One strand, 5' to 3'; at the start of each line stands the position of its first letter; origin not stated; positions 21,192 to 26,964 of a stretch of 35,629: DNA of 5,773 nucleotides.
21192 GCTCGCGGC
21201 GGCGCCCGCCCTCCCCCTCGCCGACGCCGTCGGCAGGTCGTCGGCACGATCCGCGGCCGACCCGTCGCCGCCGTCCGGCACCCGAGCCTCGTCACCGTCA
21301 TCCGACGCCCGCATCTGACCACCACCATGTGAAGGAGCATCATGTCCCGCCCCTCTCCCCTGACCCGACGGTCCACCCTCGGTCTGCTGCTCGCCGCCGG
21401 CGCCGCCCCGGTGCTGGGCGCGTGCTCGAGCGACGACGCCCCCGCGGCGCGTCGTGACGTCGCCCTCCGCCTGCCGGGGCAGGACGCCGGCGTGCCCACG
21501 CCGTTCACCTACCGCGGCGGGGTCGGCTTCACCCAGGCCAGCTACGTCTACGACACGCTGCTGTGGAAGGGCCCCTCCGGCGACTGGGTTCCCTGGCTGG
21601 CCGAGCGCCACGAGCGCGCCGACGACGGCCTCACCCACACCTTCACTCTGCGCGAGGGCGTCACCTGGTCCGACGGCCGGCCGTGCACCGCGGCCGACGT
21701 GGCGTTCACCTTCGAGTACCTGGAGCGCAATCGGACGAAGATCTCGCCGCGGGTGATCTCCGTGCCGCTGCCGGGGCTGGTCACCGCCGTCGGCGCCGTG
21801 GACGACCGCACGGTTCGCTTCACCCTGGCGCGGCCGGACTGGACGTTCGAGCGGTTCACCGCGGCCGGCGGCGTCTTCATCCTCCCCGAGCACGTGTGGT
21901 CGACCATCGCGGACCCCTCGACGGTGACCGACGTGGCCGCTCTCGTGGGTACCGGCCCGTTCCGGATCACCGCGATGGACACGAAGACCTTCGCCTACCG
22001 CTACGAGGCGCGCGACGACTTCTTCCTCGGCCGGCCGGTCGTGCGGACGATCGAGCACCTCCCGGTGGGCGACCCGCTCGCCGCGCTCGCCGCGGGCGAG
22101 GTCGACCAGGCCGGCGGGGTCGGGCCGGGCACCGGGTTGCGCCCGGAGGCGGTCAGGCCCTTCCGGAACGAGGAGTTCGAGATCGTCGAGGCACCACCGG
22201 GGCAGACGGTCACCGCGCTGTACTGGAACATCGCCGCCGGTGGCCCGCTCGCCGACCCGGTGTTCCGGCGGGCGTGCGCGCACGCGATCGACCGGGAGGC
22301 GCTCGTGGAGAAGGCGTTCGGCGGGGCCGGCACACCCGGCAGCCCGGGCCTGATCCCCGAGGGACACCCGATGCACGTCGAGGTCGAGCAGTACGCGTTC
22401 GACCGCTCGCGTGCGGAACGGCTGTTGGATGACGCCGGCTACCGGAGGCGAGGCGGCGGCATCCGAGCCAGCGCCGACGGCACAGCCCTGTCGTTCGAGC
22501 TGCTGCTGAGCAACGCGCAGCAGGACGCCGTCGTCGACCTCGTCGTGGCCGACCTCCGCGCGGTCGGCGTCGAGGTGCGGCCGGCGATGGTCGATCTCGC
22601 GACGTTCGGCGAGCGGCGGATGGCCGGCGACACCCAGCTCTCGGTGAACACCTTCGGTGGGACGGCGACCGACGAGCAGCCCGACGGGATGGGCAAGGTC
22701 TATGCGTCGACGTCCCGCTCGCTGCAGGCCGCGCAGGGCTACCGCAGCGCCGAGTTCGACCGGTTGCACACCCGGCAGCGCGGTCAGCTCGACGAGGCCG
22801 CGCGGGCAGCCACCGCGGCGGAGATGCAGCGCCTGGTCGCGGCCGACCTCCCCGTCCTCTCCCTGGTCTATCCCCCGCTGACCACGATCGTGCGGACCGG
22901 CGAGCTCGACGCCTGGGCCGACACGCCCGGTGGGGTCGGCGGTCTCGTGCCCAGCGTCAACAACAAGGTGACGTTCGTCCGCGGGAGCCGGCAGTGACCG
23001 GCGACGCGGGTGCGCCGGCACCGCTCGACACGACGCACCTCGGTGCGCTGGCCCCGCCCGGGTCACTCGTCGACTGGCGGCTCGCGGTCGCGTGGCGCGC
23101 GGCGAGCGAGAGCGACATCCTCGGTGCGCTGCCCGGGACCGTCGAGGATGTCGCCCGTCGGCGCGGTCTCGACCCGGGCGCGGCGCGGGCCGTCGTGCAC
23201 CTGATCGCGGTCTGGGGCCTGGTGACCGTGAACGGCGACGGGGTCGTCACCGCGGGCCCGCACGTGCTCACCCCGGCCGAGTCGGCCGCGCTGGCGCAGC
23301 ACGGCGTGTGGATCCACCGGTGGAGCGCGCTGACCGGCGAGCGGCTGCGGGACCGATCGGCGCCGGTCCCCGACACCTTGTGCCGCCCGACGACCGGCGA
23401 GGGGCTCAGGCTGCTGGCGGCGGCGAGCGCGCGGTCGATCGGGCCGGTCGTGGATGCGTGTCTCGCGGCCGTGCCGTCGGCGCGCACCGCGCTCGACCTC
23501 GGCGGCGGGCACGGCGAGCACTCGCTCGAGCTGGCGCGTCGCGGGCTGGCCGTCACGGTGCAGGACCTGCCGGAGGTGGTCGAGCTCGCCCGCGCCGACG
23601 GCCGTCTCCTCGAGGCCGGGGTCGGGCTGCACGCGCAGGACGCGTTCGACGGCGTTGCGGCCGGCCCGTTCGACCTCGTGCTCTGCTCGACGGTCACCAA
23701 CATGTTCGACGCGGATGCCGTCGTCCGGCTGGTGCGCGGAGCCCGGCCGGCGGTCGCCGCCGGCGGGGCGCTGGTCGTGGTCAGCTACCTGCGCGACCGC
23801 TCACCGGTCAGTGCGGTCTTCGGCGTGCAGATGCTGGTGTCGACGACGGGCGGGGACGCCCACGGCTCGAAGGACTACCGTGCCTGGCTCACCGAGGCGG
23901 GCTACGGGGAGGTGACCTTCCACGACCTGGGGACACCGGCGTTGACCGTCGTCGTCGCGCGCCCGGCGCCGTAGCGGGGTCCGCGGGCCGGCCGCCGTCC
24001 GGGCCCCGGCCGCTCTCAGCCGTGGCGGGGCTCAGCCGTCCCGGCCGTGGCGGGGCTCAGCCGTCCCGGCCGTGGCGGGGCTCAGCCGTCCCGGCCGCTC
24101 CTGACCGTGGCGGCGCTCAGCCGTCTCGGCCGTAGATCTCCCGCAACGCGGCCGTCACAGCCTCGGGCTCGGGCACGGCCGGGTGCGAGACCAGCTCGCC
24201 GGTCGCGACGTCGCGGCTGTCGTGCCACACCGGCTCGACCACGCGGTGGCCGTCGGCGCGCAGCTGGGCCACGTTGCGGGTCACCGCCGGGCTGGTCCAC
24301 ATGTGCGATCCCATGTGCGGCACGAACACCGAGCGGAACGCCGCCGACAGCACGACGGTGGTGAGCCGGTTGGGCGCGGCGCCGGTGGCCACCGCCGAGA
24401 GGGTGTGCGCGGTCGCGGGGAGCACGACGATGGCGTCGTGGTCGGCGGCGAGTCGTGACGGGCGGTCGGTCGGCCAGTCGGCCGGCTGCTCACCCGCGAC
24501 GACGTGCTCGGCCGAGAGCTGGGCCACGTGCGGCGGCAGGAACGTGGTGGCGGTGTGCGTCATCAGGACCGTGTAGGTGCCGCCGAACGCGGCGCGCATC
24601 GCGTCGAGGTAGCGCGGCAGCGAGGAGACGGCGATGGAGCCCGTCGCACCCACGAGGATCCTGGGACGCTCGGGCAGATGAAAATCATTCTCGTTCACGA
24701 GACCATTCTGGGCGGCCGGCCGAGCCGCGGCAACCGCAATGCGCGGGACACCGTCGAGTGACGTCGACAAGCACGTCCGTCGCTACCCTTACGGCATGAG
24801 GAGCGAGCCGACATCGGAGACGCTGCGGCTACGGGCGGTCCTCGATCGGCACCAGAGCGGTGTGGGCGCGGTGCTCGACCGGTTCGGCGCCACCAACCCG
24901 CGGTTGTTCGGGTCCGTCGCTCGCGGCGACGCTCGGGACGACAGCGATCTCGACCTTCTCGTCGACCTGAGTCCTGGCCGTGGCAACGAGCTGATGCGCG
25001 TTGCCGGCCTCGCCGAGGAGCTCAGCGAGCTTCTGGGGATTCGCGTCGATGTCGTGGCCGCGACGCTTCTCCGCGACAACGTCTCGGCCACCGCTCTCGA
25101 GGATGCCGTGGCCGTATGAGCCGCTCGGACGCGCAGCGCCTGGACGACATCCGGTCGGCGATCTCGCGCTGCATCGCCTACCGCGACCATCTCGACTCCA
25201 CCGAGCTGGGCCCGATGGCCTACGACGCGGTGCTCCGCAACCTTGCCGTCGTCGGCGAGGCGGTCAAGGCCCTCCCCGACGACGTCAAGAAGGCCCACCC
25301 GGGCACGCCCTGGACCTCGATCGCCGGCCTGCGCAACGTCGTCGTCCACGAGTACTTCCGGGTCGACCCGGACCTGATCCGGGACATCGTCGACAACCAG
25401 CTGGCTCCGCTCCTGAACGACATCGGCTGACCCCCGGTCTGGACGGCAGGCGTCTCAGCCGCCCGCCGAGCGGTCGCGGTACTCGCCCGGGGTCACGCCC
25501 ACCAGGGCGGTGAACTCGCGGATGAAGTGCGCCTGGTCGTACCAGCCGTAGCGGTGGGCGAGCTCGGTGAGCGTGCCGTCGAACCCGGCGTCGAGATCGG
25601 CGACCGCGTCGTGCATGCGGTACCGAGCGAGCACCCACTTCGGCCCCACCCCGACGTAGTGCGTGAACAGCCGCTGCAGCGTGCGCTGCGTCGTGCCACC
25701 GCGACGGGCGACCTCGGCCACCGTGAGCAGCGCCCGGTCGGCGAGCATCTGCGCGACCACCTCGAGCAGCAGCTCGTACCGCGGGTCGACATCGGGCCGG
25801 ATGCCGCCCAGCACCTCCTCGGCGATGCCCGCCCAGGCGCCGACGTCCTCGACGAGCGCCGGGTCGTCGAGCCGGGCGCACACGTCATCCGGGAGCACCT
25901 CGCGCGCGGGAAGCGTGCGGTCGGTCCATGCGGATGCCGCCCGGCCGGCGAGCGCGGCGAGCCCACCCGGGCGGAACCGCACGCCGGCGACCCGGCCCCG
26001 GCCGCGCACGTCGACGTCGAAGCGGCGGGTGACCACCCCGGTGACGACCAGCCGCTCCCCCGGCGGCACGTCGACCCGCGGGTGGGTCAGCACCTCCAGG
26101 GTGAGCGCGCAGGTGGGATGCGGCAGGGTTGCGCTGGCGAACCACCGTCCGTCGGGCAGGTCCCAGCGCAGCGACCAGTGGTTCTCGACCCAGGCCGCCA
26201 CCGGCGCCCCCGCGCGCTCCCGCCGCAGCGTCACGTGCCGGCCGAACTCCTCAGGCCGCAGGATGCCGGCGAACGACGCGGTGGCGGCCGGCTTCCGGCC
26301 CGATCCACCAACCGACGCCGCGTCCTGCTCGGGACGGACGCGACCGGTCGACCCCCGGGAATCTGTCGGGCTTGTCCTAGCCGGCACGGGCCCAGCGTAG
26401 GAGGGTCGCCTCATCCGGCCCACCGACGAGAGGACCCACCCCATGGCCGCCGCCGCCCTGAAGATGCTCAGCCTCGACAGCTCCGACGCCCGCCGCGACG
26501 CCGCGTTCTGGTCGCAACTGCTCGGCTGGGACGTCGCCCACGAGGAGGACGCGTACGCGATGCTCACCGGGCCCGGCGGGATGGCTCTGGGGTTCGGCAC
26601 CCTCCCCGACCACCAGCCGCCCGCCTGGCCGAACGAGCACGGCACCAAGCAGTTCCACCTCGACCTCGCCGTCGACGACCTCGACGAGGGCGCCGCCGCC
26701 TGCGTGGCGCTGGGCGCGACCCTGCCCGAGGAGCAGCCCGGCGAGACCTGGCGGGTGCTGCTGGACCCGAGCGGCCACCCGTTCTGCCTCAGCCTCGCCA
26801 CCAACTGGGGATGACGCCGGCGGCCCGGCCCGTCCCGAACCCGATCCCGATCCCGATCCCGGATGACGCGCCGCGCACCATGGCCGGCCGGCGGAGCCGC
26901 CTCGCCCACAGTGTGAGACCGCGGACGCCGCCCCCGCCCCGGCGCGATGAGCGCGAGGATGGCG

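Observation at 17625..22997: Binding-protein-dependent Dpp/Nik-type ABC importer welded into the dithiolopyrrolone operon: possible recaptured thiol metallophore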

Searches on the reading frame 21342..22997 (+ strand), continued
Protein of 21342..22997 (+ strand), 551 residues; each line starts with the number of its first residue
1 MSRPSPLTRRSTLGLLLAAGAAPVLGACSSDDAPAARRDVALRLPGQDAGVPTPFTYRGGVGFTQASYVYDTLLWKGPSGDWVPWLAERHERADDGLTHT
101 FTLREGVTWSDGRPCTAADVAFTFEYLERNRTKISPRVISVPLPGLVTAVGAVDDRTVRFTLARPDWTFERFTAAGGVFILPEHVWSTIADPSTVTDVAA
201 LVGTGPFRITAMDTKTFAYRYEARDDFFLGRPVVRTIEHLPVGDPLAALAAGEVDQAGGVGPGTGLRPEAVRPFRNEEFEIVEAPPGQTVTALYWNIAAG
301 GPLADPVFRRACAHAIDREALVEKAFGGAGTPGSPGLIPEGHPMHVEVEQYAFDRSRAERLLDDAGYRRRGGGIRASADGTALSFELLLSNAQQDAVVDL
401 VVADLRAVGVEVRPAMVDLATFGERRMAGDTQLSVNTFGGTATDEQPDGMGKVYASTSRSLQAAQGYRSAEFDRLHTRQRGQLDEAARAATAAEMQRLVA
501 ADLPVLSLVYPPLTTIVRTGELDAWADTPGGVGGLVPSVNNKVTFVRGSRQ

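Call 65: fold_search(model_id=the predicted structure, library=pdb)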
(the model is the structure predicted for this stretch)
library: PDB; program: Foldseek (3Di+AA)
matches with E <= 10: 868; with E <= 0.001: 172
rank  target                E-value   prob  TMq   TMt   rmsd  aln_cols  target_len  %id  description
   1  1xoc_A                9.1e-36  1.00  0.72  0.78   4.1       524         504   22  The structure of the oligopeptide-binding protein, AppA, from Bacillus subtilis in complex with a nonapeptide. (released 2005-01-25)
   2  3mvw_B                5.8e-35  1.00  0.77  0.85   3.4       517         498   20  X-ray structure of a "NikA+Iron complex" hybrid, NikA/1 (released 2011-02-09)
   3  5f1q_A                9.8e-35  1.00  0.71  0.76   4.3       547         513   22  Crystal Structure of Periplasmic Dipeptide Transport Protein from Yersinia pestis (released 2015-12-23)
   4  5on9_B                1.0e-34  1.00  0.77  0.85   3.4       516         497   20  Crystal structure of NikA in complex with reduced Fe-L1 (N-(2-hydroxybenzyl)-N'-(2-thiomethylbenzyl)-N,N'-ethylenediam (released 2017-12-13)
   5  1zlq_A                1.1e-34  1.00  0.77  0.85   3.5       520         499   20  Crystallographic and spectroscopic evidence for high affinity binding of Fe EDTA (H2O)- to the periplasmic nickel tran (released 2005-08-02)
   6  4oer_A                1.3e-34  1.00  0.64  0.70   5.8       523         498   24  Crystal structure of NikA from Brucella suis, unliganded form (released 2014-10-01)
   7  5u4o                  1.6e-34  1.00  0.70  0.81   4.1       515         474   19  A 2.05A X-Ray Structureof A Bacterial Extracellular Solute-binding Protein, family 5 for Bacillus anthracis str. Ames (released 2017-03-08)
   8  3qim_A                1.9e-34  1.00  0.77  0.84   3.5       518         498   20  Histidine 416 of the periplamsic binding protein NikA is essential for nickel uptake in Escherichia coli (released 2011-03-02)
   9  2noo                  3.0e-34  1.00  0.70  0.77   4.8       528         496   20  Crystal Structure of Mutant NikA (released 2007-01-23)
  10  1dpp_A                3.2e-34  1.00  0.70  0.75   4.6       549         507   22  DIPEPTIDE BINDING PROTEIN COMPLEX WITH GLYCYL-L-LEUCINE (released 1995-12-07)
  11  6i3g                  3.8e-34  1.00  0.71  0.80   3.6       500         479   20  Crystal structure of a putative peptide binding protein AppA from Clostridium difficile (released 2019-04-10)
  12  3mvx_A                6.0e-34  1.00  0.77  0.85   3.4       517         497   20  X-ray structure of the reduced NikA/1 hybrid, NikA/1-Red (released 2011-02-09)
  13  5isu                  6.7e-34  1.00  0.71  0.79   3.4       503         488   21  2.2 Angstrom Crystal Structure of ABC Transporter Substrate Binding Protein CtaP (Lmo0135) from Listeria monocytogenes. (released 2016-03-23)
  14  3qim_B                8.5e-34  1.00  0.77  0.85   3.5       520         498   20  Histidine 416 of the periplamsic binding protein NikA is essential for nickel uptake in Escherichia coli (released 2011-03-02)
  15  6ofq_A                9.5e-34  1.00  0.74  0.79   4.0       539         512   19  ABC transporter-associated periplasmic binding protein DppA from Helicobacter pylori in complex with peptide STSA (released 2019-08-21)
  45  7kz9_B                1.7e-31  1.00  0.74  0.84   3.7       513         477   22  Crystal structure of Pseudomonas sp. PDC86 substrate-binding protein Aapf in complex with a signaling molecule HEHEAA (released 2021-03-17)
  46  7kz9_A                2.0e-31  1.00  0.74  0.84   3.7       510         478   23  Crystal structure of Pseudomonas sp. PDC86 substrate-binding protein Aapf in complex with a signaling molecule HEHEAA (released 2021-03-17)
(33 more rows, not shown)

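Call 83: search_protein_families(library=pfam, proteins=[L095:125-2044:-, L096:7929-9887:-, L095:5928-6569:+], max_evalue=0.01)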
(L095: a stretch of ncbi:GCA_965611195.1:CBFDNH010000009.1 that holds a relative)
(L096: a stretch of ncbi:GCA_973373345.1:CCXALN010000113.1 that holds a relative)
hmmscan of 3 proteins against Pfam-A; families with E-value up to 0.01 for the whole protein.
L095:125-2044:- (639 aa): 4 families
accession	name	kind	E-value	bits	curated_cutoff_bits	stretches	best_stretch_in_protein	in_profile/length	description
PF00496.27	SBP_bac_5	-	4.9e-51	174.4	32.4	1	170-534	2-356/368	Bacterial extracellular solute-binding proteins, family 5 Middle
PF13411.12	MerR_1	-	1.9e-15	57.2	21.6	1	11-76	2-67/69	MerR HTH family regulatory protein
PF09278.17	MerR-DNA-bind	-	2.3e-14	54.2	25.4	1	52-114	1-63/65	MerR, DNA binding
PF00376.29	MerR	-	1.5e-11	44.3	28.2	1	11-47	1-38/38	MerR family regulatory protein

L096:7929-9887:- (652 aa): 4 families
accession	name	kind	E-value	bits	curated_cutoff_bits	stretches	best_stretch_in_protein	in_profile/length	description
PF00496.27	SBP_bac_5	-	4.5e-63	214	32.4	1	184-552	2-361/368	Bacterial extracellular solute-binding proteins, family 5 Middle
PF13411.12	MerR_1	-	5.1e-17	62.2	21.6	1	9-75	1-67/69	MerR HTH family regulatory protein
PF00376.29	MerR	-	4.5e-14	52.4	28.2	1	10-46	1-38/38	MerR family regulatory protein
PF09278.17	MerR-DNA-bind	-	3.6e-10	40.8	25.4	1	51-113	1-63/65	MerR, DNA binding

L095:5928-6569:+ (213 aa): 2 families
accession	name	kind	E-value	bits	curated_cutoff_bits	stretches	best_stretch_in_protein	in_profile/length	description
PF02663.19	FmdE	-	1e-45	155.5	22.9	1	13-148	1-132/133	FmdE, Molybdenum formylmethanofuran dehydrogenase operon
PF01258.23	zf-dskA_traR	-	2.7e-06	27.7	24.9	1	166-196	5-33/36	Prokaryotic dksA/traR C4-type zinc finger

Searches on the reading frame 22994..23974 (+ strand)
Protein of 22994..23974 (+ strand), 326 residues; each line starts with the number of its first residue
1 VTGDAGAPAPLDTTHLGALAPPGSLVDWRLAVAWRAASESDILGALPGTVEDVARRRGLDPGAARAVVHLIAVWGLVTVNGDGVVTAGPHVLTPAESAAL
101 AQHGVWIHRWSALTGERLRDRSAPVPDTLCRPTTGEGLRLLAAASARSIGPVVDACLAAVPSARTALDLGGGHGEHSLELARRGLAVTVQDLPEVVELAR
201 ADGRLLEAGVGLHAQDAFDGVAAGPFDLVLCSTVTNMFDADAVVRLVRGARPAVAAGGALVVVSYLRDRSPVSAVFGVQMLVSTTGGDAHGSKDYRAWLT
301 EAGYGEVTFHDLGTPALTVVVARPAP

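Call 9: search_protein_families(library=pfam, proteins=[window:22994-23974:+])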
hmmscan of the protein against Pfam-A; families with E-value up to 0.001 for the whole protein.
window:22994-23974:+ (326 aa): 6 families
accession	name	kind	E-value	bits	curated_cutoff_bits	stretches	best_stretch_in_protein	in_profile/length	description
PF00891.24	Methyltransf_2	-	3.7e-11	43.2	22.3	1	164-304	64-209/210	O-methyltransferase domain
PF13649.12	Methyltransf_25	-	3.5e-07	31.3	27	1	167-258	2-97/97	Methyltransferase domain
PF08241.18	Methyltransf_11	-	1.2e-06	29.5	21.2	1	167-261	1-94/95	Methyltransferase domain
PF13489.12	Methyltransf_23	-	2.3e-06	27.9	27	1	152-304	12-159/164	Methyltransferase domain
PF05175.20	MTS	-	0.00036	20.7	23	1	162-265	31-141/170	Methyltransferase small domain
PF13847.12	Methyltransf_31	-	0.00097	19.3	27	0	163-245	4-95/145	Methyltransferase domain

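Call 11: search_protein_families(library=ncbifam, proteins=[window:22994-23974:+], max_evalue=0.00001)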
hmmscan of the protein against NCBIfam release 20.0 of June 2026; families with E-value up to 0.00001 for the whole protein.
window:22994-23974:+ (326 aa): 0 families

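Call 43: search_solved_structures(query=window:22994-23974:+, max_evalue=0.01)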
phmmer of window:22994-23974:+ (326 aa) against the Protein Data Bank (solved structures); distinct sequences matched with E-value up to 0.01: 21.
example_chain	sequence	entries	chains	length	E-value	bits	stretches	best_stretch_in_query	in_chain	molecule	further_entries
3mcz_A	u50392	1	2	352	5e-12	48.7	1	49-303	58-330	O-methyltransferase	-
2r3s_A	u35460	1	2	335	6.2e-11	45.1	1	166-322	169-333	uncharacterized protein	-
8har_A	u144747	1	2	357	2e-10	43.4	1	160-305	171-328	Fur6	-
7ux6_A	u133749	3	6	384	1.7e-08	37.1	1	163-325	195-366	MfnG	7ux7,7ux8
4qvg_A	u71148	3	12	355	5.6e-08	35.4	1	163-307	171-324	SibL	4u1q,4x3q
3gwz_A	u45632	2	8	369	3.1e-07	33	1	159-304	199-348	MmcR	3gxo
5i2h_A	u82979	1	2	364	3.4e-06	29.5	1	162-302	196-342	O-methyltransferase family 2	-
22ow_A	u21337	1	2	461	1.1e-05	27.8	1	47-320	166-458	Methyltransferase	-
8rdm_A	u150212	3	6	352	1.2e-05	27.7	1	163-270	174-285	DtpM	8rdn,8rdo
5je3_A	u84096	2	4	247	2.8e-05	26.5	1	161-271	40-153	Methyl transferase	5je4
5jdz_A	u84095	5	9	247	2.9e-05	26.5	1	161-271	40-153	Methyl transferase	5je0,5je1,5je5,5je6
5jdy_A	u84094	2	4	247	2.9e-05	26.5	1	161-271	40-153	Methyl transferase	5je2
9fce_A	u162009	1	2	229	0.00011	24.6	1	129-268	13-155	SAM dependent methyltransferase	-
4a6d_A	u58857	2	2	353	0.00021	23.7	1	166-314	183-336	HYDROXYINDOLE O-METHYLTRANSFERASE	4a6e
7clf_A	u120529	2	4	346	0.00033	23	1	164-318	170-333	Methyltransferase domain-containing protein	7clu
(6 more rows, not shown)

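Call 57: find_homologous_proteins(query=window:22994-23974:+, max_evalue=1e-20)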
Query window:22994-23974:+ (326 aa): 135 proteins with E <= 1e-20 among 8000 candidates; the best 120 are listed.
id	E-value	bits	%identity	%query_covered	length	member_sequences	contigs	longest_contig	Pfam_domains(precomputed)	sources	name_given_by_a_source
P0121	1.2e-205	700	100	100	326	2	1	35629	PF13489.13,PF13649.13,PF00891.25,PF08241.19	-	-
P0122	3.7e-178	609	87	99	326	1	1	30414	PF13489.13,PF13649.13,PF00891.25,PF08241.19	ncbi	ncbi:MAG: class I SAM-dependent methyltransferase [Dermatophilaceae bacterium]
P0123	2.8e-110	386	60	96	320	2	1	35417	PF13847.13,PF13489.13,PF05175.21,PF13649.13,PF00891.25,PF08241.19,PF08242.19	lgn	-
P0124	2.4e-109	383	61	99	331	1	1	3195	PF13489.13,PF13649.13,PF00891.25,PF08241.19,PF08242.19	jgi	jgi:SAM-dependent methyltransferase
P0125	8.3e-105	368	58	97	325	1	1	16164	PF13489.13,PF13649.13,PF00891.25,PF08241.19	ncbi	-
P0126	1.1e-104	368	55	95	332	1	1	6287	PF13489.13,PF13649.13,PF00891.25,PF08241.19,PF08242.19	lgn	-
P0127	4.5e-103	363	58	96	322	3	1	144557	PF13489.13,PF13649.13,PF00891.25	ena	-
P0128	1.2e-100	355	57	96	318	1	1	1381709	PF13489.13,PF13649.13,PF00891.25,PF08241.19,PF08242.19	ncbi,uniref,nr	ncbi:methyltransferase [Phytoactinopolyspora mesophila]|uniref:Methyltransferase domain-containing p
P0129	1.8e-99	351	58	93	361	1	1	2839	PF13847.13,PF13489.13,PF05175.21,PF13649.13,PF00891.25,PF08241.19,PF08242.19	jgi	jgi:SAM-dependent methyltransferase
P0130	1.9e-99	351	55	97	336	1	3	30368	PF13489.13,PF13649.13,PF00891.25,PF08241.19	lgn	-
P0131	6.4e-98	346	57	96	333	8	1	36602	PF13489.13,PF13649.13,PF00891.25,PF08241.19,PF08242.19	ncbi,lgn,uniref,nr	ncbi:bifunctional 2-polyprenyl-6-hydroxyphenol methylase/3-demethylubiquinol 3-O-methyltransferase U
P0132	5.7e-94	333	56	96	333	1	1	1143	PF13489.13,PF13649.13,PF00891.25,PF08241.19,PF08242.19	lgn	-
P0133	1.5e-91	325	54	94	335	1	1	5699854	PF13489.13,PF13649.13,PF00891.25,PF08241.19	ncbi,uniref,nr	ncbi:methyltransferase domain-containing protein [Natronosporangium hydrolyticum]|uniref:Methyltrans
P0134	9.5e-87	309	51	95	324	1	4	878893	PF13489.13,PF13649.13,PF00891.25,PF08241.19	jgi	-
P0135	7.5e-84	300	51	95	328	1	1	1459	PF13489.13,PF05175.21,PF13649.13,PF00891.25,PF08241.19,PF08242.19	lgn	-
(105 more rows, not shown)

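Call 59: search_dna_similar(query=window:22994-23974:+, collection=plasmids, mode=protein, max_evalue=1e-20, max_rows=15)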
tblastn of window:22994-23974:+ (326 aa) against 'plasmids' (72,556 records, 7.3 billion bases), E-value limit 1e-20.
No match.

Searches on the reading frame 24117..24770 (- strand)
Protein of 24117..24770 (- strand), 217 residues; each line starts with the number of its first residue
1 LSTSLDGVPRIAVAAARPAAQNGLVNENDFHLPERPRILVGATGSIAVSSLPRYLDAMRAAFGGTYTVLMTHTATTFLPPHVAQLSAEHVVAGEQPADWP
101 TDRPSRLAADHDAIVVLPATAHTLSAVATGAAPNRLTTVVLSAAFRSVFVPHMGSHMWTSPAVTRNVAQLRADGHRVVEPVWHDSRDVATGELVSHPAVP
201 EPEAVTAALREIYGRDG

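Call 9: search_protein_families(library=pfam, proteins=[window:24117-24770:-])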
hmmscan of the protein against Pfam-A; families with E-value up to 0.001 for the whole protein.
window:24117-24770:- (217 aa): 1 family
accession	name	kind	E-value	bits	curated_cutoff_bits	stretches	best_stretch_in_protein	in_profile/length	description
PF02441.25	Flavoprotein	-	1.3e-17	64.3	22.7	1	37-178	2-146/162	Flavoprotein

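Call 11: search_protein_families(library=ncbifam, proteins=[window:24117-24770:-], max_evalue=0.00001)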
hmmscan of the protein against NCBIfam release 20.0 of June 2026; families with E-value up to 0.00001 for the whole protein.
window:24117-24770:- (217 aa): 2 families
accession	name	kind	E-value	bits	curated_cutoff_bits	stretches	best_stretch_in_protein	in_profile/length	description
TIGR00521.1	coaBC_dfp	equivalog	4e-20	72.2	219.7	1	35-182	3-153/392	bifunctional phosphopantothenoylcysteine decarboxylase/phosphopantothenate--cysteine ligase CoaBC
TIGR02113.1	coaC_strep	equivalog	2.1e-13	50.5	261.4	1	37-180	2-148/177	phosphopantothenoylcysteine decarboxylase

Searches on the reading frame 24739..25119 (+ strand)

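Call 54: search_protein_families(library=pfam, proteins=[window:24739-25119:+], max_evalue=0.001)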
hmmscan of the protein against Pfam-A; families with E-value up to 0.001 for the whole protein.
window:24739-25119:+ (126 aa): 2 families
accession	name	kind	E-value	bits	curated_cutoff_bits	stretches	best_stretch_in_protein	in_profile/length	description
PF01909.29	NTP_transf_2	-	4.4e-12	46.7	21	1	53-125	16-92/93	Nucleotidyltransferase domain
PF18765.7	Polbeta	-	2.7e-08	34.3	26.9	1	56-108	18-69/93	Polymerase beta, Nucleotidyltransferase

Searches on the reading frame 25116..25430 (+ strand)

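Call 54: search_protein_families(library=pfam, proteins=[window:25116-25430:+], max_evalue=0.001)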
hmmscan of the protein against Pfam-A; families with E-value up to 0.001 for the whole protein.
window:25116-25430:+ (104 aa): 1 family
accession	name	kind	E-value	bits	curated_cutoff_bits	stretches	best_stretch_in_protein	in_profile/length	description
PF01934.22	HepT-like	-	2e-20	73.2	23.5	1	13-101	2-115/120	Ribonuclease HepT-like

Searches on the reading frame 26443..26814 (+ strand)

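Call 9: search_protein_families(library=pfam, proteins=[window:26443-26814:+])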
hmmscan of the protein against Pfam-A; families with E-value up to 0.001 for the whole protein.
window:26443-26814:+ (123 aa): 2 families
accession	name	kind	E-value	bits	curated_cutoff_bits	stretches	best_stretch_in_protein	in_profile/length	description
PF18029.7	Glyoxalase_6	-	2.1e-26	93.1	23.6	1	9-116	2-105/106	Glyoxalase-like domain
PF00903.31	Glyoxalase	-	3.6e-05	24.6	20.6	1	14-115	10-120/121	Glyoxalase/Bleomycin resistance protein/Dioxygenase superfamily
